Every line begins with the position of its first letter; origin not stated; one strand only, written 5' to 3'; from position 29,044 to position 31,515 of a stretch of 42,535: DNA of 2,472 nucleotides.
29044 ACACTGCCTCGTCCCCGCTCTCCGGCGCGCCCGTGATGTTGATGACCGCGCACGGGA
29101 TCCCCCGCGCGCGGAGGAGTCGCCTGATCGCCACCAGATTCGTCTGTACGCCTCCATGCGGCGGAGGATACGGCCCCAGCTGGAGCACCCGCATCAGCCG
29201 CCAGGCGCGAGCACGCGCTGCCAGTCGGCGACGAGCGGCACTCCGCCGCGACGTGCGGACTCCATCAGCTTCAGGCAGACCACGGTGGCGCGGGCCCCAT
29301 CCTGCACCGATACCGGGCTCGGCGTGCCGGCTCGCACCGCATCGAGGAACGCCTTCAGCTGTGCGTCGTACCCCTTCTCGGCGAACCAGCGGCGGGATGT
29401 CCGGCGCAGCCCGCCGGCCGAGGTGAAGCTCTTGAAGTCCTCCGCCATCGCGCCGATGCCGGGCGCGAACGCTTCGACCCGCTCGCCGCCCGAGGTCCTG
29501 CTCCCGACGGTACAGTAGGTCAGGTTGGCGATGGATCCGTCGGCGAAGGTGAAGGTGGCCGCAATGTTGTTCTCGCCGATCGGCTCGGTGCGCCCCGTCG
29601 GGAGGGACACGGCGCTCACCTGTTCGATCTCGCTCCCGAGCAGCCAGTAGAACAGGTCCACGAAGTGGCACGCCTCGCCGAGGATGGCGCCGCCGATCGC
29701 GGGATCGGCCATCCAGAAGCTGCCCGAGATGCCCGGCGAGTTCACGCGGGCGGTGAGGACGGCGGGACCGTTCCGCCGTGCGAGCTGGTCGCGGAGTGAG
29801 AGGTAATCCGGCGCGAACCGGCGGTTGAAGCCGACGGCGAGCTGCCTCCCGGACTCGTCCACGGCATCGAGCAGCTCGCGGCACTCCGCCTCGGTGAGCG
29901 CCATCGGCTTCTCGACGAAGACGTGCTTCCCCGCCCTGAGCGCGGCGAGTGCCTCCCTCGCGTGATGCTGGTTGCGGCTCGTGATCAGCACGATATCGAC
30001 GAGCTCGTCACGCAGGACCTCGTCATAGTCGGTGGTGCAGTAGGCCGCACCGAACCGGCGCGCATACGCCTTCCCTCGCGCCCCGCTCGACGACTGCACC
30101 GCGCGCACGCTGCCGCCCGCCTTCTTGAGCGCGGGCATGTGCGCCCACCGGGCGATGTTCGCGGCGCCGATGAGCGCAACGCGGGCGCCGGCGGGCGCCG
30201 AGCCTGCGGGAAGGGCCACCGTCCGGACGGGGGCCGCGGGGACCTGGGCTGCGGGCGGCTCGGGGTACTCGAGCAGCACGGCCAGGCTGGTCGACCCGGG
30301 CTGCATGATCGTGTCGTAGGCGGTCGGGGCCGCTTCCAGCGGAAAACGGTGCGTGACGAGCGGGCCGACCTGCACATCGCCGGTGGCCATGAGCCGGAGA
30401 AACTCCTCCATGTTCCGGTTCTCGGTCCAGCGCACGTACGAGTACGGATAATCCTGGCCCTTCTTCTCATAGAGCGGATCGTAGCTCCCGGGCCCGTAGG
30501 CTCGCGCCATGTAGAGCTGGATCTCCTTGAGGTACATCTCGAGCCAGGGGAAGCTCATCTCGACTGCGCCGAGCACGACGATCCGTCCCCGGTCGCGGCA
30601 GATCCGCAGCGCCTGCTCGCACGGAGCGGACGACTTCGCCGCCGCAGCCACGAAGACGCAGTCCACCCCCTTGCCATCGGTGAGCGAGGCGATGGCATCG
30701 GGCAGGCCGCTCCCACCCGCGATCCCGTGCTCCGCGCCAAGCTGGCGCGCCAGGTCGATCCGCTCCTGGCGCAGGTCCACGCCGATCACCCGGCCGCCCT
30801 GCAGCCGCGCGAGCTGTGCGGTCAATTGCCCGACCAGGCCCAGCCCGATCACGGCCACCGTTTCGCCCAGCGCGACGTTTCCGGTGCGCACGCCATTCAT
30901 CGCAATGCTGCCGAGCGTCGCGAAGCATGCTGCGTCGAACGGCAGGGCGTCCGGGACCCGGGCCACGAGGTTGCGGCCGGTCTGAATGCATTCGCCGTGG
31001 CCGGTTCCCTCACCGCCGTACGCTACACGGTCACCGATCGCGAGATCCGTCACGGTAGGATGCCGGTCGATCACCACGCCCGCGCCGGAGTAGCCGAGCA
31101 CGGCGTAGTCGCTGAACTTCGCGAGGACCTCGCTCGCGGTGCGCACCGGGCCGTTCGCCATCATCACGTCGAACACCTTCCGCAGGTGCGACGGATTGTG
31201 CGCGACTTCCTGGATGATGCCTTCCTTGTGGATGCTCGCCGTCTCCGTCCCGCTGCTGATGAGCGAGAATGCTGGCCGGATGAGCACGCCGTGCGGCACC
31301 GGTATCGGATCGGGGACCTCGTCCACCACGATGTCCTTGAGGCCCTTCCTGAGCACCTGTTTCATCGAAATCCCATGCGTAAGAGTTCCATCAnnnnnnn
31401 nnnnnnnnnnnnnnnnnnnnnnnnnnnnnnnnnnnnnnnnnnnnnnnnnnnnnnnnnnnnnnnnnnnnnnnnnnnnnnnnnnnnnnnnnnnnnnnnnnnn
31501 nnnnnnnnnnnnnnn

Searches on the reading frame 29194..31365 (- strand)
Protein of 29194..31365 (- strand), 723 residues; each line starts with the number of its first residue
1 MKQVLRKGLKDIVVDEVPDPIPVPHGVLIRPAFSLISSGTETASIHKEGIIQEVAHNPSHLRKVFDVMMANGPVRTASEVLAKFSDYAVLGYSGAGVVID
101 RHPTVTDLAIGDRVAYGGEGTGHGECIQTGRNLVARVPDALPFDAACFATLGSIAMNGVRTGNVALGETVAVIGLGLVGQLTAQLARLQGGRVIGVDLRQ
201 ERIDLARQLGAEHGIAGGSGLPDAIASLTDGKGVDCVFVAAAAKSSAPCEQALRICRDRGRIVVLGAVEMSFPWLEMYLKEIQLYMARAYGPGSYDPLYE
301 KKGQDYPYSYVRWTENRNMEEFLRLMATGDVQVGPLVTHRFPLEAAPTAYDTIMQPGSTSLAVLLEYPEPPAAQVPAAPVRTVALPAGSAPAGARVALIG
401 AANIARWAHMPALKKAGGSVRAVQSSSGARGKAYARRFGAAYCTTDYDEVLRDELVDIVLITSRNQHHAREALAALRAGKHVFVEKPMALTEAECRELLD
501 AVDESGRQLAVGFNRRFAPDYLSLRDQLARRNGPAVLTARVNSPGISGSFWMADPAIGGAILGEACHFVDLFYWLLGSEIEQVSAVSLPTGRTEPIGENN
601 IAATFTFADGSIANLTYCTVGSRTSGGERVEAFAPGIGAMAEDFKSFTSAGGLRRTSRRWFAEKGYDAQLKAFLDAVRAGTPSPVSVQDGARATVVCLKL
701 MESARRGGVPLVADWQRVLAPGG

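Call 11: search_protein_families(library=ncbifam, proteins=[window:29194-31365:-], max_evalue=0.001)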
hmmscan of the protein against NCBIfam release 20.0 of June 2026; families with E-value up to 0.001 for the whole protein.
window:29194-31365:- (723 aa): 29 families (the best 25 are shown)
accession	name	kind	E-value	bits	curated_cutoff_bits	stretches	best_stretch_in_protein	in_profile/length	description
TIGR04380.1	myo_inos_iolG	equivalog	7.2e-37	127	355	1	395-707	3-326/330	inositol 2-dehydrogenase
NF052679.1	InsChiInosDhIolG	equivalog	8e-20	71.1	540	1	397-586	6-195/343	bifunctional inositol 2-dehydrogenase/D-chiro-inositol 1-dehydrogenase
NF052479.1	LevoglcsnDh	equivalog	1.6e-18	66.6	650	1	427-587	45-212/386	levoglucosan dehydrogenase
TIGR03989.1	Rxyl_3153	subfamily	2.6e-17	63.2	440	1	133-353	151-358/370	NDMA-dependent alcohol dehydrogenase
NF040723.1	UDP-GlcNAcDh_Arch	equivalog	9.8e-17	61.4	450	1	424-587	31-188/302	UDP-N-acetylglucosamine 3-dehydrogenase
NF008607.0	PRK11579.1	subfamily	3.2e-16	59.2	330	1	395-530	6-139/346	oxidoreductase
NF041097.1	keto_inos_dh_IolM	equivalog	2.9e-15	55.8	450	1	153-353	191-377/389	scyllo-inosose 3-dehydrogenase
NF006940.0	PRK09422.1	equivalog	2.4e-14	53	344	1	135-267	129-261/338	alcohol dehydrogenase AdhP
TIGR03451.1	mycoS_dep_FDH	equivalog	9.1e-14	51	512.9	1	158-278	168-292/358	S-(hydroxymethyl)mycothiol dehydrogenase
TIGR00692.1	tdh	equivalog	4.4e-13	49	458.35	1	135-269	131-264/340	L-threonine 3-dehydrogenase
NF003808.0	PRK05396.1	equivalog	1.2e-11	44.1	380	1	136-281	134-280/341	L-threonine 3-dehydrogenase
NF007574.0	PRK10206.1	equivalog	5.8e-11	42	352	1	433-526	43-136/345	oxidoreductase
TIGR02824.1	quinone_pig3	subfamily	1.8e-10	40.3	296.8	1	88-270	59-242/325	putative NAD(P)H quinone oxidoreductase, PIG3 family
TIGR02818.1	adh_III_F_hyde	equivalog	2e-10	40.3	543.95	1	134-354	151-357/368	S-(hydroxymethyl)glutathione dehydrogenase/class III alcohol dehydrogenase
TIGR02817.1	adh_fam_1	subfamily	2.3e-10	40.4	284.05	1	78-266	50-247/336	zinc-binding alcohol dehydrogenase family protein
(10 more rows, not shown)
